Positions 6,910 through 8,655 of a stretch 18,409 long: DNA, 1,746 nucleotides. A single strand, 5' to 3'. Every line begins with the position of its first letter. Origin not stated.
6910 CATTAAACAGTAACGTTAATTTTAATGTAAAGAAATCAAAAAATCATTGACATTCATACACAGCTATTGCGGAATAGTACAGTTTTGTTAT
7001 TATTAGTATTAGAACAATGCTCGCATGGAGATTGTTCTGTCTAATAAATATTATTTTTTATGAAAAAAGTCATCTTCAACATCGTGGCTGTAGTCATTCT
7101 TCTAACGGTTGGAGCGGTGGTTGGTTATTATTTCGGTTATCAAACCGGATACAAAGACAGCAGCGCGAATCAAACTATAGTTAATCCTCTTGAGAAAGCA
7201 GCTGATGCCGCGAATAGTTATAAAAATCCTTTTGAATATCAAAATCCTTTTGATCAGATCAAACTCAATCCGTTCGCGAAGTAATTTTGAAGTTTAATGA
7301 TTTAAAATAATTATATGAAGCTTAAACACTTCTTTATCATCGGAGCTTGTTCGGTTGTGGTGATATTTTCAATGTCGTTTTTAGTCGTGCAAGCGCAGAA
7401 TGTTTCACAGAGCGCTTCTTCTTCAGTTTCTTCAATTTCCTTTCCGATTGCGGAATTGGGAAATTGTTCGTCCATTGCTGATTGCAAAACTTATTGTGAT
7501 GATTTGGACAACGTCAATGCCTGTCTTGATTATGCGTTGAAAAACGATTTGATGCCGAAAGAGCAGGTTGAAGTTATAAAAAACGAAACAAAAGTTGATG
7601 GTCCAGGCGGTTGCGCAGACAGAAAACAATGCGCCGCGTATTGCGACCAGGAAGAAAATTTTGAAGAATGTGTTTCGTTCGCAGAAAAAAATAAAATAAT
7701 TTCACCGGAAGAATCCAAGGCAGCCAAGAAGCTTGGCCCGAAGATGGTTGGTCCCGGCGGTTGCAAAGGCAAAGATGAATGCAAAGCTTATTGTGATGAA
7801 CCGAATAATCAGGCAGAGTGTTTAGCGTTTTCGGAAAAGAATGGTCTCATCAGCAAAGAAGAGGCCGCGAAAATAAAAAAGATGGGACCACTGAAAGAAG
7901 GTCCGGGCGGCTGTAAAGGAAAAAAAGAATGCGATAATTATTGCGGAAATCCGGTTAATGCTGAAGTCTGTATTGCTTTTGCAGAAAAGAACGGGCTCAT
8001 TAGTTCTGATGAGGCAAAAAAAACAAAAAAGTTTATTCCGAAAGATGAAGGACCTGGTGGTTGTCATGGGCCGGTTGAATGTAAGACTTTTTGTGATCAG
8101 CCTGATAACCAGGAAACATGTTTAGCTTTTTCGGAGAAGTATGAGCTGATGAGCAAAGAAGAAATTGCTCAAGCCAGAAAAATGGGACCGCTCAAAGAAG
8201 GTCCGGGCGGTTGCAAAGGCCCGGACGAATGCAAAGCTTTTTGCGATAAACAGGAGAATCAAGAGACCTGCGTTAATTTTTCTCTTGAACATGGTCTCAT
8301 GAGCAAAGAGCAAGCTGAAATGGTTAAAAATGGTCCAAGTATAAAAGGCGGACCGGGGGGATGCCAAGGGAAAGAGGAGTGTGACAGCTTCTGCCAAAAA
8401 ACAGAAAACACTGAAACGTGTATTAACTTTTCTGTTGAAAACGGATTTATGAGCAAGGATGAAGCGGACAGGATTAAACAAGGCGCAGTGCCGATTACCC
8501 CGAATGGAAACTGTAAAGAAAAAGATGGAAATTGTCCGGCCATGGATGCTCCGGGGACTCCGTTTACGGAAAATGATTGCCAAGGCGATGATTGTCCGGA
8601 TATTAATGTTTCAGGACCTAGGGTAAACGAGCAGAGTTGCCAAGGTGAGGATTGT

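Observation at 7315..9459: Secreted Cys-rich modular repeat protein with repeats kept identical in protein but diverged at synonymous sites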

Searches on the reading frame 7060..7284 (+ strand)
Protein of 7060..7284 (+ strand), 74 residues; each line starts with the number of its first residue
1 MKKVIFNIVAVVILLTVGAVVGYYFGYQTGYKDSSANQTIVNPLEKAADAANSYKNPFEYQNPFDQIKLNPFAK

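Call 7: search_protein_families(library=pfam, proteins=[window:7060-7284:+], max_evalue=0.01)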
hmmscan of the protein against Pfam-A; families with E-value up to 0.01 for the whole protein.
window:7060-7284:+ (74 aa): 0 families

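Call 17: search_protein_families(library=ncbifam, proteins=[window:7060-7281:+], max_evalue=0.1)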
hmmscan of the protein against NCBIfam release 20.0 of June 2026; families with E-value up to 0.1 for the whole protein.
window:7060-7281:+ (74 aa): 2 families
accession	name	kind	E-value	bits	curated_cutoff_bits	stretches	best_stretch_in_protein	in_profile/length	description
NF008173.0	PRK10920.1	equivalog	0.0099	15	313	1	4-60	37-92/390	uroporphyrinogen-III C-methyltransferase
NF004285.1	PRK05696.1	equivalog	0.025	14.4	179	1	2-55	19-65/171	flagellar basal body-associated protein FliL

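Call 67: find_homologous_proteins(query=window:7060-7281:+, max_evalue=0.01)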
Query window:7060-7281:+ (74 aa): 3 proteins with E <= 0.01 among 4 candidates.
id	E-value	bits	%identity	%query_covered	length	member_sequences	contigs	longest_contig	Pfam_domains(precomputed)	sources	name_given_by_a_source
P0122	2.4e-41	156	100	100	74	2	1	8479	-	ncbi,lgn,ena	ncbi:MAG: hypothetical protein AAB575_02135 [Patescibacteria group bacterium]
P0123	1.4e-31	125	77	100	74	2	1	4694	-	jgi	jgi:flagellar basal body-associated protein FliL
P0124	8.2e-31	123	74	100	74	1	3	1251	-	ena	-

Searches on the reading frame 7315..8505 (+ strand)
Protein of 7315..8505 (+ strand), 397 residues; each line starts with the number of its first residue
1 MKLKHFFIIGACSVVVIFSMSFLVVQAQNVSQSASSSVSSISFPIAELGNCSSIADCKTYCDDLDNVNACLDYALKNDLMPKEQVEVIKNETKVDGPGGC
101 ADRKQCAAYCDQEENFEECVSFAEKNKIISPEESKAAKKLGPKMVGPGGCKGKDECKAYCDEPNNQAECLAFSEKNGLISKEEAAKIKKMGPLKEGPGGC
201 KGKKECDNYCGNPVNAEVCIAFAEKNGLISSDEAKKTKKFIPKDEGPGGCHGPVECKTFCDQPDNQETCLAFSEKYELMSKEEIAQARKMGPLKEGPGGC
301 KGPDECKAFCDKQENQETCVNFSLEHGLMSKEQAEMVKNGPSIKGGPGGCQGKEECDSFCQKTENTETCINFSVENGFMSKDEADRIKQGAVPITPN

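Call 45: find_related_loci(query=A2, collection=genome_contigs, flank=3000)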
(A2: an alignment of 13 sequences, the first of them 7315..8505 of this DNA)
Query A2 (397 aa) in genome_contigs; peptide patterns used: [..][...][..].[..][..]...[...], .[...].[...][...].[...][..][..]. (x = any residue, [..] = any of these).
470 stretches matched a pattern; 260 encode a relative of the query (tblastn E <= 1e-3); the best 80 are kept; 80 distinct loci.
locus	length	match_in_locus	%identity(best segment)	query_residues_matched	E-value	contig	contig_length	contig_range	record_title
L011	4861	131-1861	44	1-390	7e-93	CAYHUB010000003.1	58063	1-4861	MAG TPA_asm: uncultured Candidatus Saccharibacteria bacterium isolate ERP119705_co16_321 genome assembly, contig: NODE_2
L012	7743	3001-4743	44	7-390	1e-91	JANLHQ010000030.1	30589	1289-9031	MAG: Candidatus Azambacteria bacterium isolate P6-21 k99_19505, whole genome shotgun sequence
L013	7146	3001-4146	42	3-396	6e-91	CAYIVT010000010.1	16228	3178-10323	MAG TPA_asm: uncultured Candidatus Saccharibacteria bacterium isolate ERP119705_co9_166 genome assembly, contig: NODE_41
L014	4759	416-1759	37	1-391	3e-90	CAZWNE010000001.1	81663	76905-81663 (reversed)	MAG TPA_asm: uncultured Candidatus Saccharibacteria bacterium isolate binchicken_co38_1285 genome assembly, contig: NODE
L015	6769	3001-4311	45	17-389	1e-88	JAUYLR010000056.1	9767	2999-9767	MAG: bacterium isolate C24_metabat.bin.43 C24_k141_346896, whole genome shotgun sequence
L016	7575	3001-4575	42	4-396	6e-89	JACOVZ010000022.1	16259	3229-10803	MAG: Candidatus Wildermuthbacteria bacterium isolate NC_groundwater_113_Ag_S-0.2um_46_29 S_p2_S4_170907_scaffold_884597,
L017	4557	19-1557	39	15-387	1e-87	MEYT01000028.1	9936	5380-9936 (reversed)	MAG: Candidatus Azambacteria bacterium RIFCSPLOWO2_01_FULL_46_26 rifcsplowo2_01_scaffold_35083, whole genome shotgun seq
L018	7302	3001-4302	42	7-391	1e-87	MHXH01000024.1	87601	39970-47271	MAG: Parcubacteria group bacterium RIFCSPLOWO2_01_FULL_48_18 rifcsplowo2_01_scaffold_637, whole genome shotgun sequence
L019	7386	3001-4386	43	17-389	1e-87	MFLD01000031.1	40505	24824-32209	MAG: Candidatus Kaiserbacteria bacterium RIFCSPHIGHO2_02_FULL_49_16 rifcsphigho2_02_scaffold_3448, whole genome shotgun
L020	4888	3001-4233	39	13-391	3e-87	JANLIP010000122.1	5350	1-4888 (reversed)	MAG: Candidatus Kaiserbacteria bacterium isolate S40-18 k99_529651, whole genome shotgun sequence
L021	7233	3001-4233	42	11-388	7e-87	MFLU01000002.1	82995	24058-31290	MAG: Candidatus Kaiserbacteria bacterium RIFCSPLOWO2_01_FULL_50_24 rifcsplowo2_01_scaffold_1204, whole genome shotgun se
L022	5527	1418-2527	43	7-389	4e-86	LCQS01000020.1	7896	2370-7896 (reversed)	MAG: Parcubacteria group bacterium GW2011_GWA2_51_10 UY63_C0020, whole genome shotgun sequence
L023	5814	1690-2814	43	15-389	2e-86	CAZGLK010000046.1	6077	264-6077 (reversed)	MAG TPA_asm: uncultured Candidatus Saccharibacteria bacterium isolate binchicken_co38_1088 genome assembly, contig: NODE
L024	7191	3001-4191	40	17-389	3e-86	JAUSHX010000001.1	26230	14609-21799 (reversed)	MAG: bacterium isolate E14_metabat.bin.210 E14_k141_695687, whole genome shotgun sequence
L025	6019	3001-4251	42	1-393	6e-86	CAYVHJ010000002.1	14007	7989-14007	MAG TPA_asm: uncultured Candidatus Saccharibacteria bacterium isolate SRP269290_co2_340 genome assembly, contig: NODE_50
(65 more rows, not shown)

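Call 75: search_solved_structures(query=A2, max_evalue=10)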
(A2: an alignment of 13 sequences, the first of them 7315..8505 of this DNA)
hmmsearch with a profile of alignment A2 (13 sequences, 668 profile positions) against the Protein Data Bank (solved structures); distinct sequences matched with E-value up to 10: 2.
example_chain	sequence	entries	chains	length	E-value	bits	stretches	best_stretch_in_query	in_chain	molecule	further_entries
23fj_S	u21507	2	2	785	3.4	9.7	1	528-622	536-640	Snf5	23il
3nyl_A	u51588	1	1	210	9.3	8.2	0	473-616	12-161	Amyloid beta (A4) protein (Peptidase nexin-II, Alzheimer disease), isoform CRA_b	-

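Call 88: search_protein_representatives(alignment_id=A2)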
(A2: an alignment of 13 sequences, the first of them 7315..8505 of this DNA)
Query: 13 sequences, 668 profile positions. Proteins with E-value up to 0.001 (for the whole library): 1892; up to 1e-10: 1660; up to 1e-30: 1218. The best 150 are listed.
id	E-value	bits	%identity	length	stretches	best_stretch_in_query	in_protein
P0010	1.4e-231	787.5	-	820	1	1-649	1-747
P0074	5.8e-211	719.4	-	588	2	7-309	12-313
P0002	1.6e-208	711.3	-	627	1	1-647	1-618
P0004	1.8e-202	691.4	-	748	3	150-495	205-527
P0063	2.0e-202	691.2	-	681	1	3-666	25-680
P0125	1.7e-197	674.9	-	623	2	3-335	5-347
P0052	9.6e-194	662.5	-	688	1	14-666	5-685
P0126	1.3e-193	662.1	-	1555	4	153-495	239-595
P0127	6.0e-191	653.3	-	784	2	4-386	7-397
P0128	6.3e-191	653.2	-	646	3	2-371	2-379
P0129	2.6e-190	651.2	-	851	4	24-386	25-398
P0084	8.6e-188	642.8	-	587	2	1-551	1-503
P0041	1.9e-186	638.4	-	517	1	9-457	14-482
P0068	2.3e-185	634.8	-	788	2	2-503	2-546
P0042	4.9e-183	627.1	-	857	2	10-503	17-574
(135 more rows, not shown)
